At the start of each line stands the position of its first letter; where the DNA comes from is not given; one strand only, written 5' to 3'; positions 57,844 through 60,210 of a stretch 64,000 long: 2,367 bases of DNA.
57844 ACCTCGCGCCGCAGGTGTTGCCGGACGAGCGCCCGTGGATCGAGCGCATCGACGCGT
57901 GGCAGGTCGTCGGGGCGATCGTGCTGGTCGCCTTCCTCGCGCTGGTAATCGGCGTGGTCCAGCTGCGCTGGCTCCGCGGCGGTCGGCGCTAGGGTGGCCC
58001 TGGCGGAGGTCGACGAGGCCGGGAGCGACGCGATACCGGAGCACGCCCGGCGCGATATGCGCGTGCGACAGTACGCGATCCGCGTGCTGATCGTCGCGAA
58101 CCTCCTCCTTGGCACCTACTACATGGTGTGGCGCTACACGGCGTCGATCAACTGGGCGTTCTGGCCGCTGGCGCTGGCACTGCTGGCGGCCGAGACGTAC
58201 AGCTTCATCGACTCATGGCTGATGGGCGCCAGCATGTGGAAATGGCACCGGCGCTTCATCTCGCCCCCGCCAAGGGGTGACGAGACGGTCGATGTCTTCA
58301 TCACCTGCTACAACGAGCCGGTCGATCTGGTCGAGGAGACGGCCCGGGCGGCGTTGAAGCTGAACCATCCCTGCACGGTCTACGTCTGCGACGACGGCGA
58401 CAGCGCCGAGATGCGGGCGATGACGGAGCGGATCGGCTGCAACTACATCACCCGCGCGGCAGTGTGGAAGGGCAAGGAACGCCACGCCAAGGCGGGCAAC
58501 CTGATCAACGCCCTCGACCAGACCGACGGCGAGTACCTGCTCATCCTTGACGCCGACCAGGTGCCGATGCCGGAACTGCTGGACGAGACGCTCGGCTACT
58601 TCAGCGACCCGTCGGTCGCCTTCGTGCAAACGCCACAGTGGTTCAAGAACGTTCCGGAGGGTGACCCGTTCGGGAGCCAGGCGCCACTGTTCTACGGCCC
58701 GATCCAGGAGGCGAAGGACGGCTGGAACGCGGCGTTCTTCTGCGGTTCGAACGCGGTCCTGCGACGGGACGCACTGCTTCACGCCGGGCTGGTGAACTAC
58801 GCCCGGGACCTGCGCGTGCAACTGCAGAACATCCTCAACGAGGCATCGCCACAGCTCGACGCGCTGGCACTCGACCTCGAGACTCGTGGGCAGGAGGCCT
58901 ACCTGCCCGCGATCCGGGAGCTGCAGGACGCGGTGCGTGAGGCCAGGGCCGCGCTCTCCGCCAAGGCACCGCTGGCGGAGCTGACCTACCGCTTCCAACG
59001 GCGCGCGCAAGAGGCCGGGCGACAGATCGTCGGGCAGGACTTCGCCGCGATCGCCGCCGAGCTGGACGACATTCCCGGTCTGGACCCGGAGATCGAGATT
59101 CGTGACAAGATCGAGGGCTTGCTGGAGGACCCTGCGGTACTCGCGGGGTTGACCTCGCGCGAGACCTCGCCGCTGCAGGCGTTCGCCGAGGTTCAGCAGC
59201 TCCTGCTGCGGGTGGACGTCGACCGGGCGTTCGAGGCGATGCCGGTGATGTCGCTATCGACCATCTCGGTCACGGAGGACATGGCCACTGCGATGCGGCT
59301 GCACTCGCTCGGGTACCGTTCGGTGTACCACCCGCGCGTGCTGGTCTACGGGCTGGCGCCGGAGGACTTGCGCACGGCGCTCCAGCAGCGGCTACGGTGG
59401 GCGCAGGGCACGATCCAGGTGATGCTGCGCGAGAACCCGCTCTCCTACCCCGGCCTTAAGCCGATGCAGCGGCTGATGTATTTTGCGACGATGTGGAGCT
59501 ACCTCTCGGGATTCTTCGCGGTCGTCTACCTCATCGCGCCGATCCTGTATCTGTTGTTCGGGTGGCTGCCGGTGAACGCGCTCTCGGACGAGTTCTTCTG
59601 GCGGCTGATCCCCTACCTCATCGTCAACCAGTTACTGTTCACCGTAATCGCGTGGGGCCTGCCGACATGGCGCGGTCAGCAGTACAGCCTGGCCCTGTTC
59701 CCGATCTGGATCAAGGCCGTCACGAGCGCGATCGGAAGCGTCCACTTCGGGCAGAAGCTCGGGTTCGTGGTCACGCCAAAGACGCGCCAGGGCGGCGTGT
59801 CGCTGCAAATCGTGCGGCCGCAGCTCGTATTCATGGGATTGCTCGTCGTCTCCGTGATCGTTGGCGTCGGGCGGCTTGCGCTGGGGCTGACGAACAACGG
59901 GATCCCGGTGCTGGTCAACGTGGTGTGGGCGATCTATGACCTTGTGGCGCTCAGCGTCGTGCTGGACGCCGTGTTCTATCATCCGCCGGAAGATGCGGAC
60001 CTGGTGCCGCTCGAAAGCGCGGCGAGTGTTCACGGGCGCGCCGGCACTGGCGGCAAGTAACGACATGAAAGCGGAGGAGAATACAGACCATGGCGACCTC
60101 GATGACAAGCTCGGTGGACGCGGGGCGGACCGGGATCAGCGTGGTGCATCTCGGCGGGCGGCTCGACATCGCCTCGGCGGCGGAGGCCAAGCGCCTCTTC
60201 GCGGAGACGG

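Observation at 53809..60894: Cellulose-synthase genes embedded in a sigma-less partner-switching module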

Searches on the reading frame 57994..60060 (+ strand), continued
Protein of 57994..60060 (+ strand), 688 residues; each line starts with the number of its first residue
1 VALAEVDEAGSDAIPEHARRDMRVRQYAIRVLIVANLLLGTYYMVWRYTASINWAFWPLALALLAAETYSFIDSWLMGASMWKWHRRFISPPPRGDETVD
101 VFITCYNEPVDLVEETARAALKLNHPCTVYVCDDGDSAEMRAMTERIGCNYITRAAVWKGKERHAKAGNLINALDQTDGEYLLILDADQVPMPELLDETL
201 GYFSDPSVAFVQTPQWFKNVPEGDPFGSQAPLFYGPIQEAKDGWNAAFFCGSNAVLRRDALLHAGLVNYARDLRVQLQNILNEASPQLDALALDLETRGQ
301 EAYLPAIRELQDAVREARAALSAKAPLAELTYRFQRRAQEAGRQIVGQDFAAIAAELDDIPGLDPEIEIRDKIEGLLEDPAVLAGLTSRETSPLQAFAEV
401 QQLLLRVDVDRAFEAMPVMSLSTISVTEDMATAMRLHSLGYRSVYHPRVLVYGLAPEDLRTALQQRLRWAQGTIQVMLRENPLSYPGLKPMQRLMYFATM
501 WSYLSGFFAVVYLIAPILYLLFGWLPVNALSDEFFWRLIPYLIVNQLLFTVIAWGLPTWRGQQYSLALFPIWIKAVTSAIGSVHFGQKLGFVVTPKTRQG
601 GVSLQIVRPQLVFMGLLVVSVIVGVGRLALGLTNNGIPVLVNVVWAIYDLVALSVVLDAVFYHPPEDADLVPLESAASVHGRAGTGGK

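Call 75: find_encoding_contigs(protein=P0084, flank=8000, max_places=1)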
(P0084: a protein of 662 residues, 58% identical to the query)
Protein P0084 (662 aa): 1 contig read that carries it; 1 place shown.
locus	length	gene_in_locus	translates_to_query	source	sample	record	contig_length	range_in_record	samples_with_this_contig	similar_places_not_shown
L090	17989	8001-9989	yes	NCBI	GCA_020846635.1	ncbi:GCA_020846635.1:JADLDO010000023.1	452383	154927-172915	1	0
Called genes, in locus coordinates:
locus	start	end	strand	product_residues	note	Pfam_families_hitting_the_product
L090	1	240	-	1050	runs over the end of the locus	PF10952:DUF2753 (faint), PF03704:BTAD, PF00515:TPR_1 (faint), PF07719:TPR_2 (faint), PF13181:TPR_8 (faint), PF13414:TPR_11 (faint), PF13191:AAA_16, PF13424:TPR_12 (weak)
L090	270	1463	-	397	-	PF00155:Aminotran_1_2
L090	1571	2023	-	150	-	PF01850:PIN, PF10130:PIN_2 (weak)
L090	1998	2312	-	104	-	-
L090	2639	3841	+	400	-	PF18130:ATPgrasp_N, PF02655:ATP-grasp_3 (weak), PF02222:ATP-grasp (weak), PF13535:ATP-grasp_4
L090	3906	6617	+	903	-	PF05227:CHASE3, PF00672:HAMP, PF08448:PAS_4 (weak), PF00512:HisKA, PF02518:HATPase_c, PF00072:Response_reg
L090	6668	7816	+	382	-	PF00072:Response_reg, PF07228:SpoIIE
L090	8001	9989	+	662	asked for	PF00535:Glycos_transf_2, PF13641:Glyco_tranf_2_3, PF03552:Cellulose_synt, PF13506:Glyco_transf_21 (faint), PF13632:Glyco_trans_2_3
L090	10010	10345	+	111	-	PF01740:STAS, PF13466:STAS_2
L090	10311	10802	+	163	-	PF13581:HATPase_c_2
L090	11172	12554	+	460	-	PF01547:SBP_bac_1, PF13531:SBP_bac_11 (faint), PF13416:SBP_bac_8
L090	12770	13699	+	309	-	PF00528:BPD_transp_1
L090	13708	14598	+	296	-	PF00528:BPD_transp_1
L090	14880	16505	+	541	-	PF03824:NicO, PF13386:DsbD_2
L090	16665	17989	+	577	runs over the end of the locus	PF14224:DUF4331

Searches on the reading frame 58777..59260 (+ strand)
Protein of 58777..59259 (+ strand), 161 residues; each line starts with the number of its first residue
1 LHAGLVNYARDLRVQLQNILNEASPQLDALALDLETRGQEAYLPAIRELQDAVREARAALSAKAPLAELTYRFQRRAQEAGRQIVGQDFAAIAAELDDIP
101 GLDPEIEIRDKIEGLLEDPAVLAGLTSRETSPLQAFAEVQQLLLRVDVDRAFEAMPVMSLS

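Call 30: search_protein_families(library=pfam, proteins=[window:58780-59260:+], max_evalue=10)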
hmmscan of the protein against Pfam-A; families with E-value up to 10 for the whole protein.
window:58780-59260:+ (160 aa): 1 family
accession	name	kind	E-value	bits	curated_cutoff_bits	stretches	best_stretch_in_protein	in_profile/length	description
PF00038.26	Filament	-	0.015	15.4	40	1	10-77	163-231/313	Intermediate filament protein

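Call 43: search_protein_representatives(protein=window:58777-59259:+)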
Query: 161 residues. Proteins with E-value up to 0.001 (for the whole library): 27; up to 1e-10: 8; up to 1e-30: 0. The best 27 are listed.
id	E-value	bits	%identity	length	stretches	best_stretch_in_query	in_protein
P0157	1.0e-18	84.3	36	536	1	2-160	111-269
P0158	8.4e-17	78.1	39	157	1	3-150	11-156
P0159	2.0e-16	76.9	40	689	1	1-161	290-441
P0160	7.5e-16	75.0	41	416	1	40-161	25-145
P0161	5.0e-14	69.1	42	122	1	45-161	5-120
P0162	6.2e-14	68.8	37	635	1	3-160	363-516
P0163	7.9e-13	65.2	42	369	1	44-160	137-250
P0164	4.7e-11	59.5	37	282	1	3-142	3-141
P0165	1.2e-10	58.1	36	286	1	4-161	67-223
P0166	1.6e-10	57.7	30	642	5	15-84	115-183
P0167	3.2e-08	50.3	39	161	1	54-160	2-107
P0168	1.0e-07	48.6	48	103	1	37-97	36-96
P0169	1.5e-07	48.1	33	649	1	3-154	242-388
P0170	1.7e-07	47.9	35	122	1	48-160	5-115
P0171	3.8e-07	46.8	42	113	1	54-160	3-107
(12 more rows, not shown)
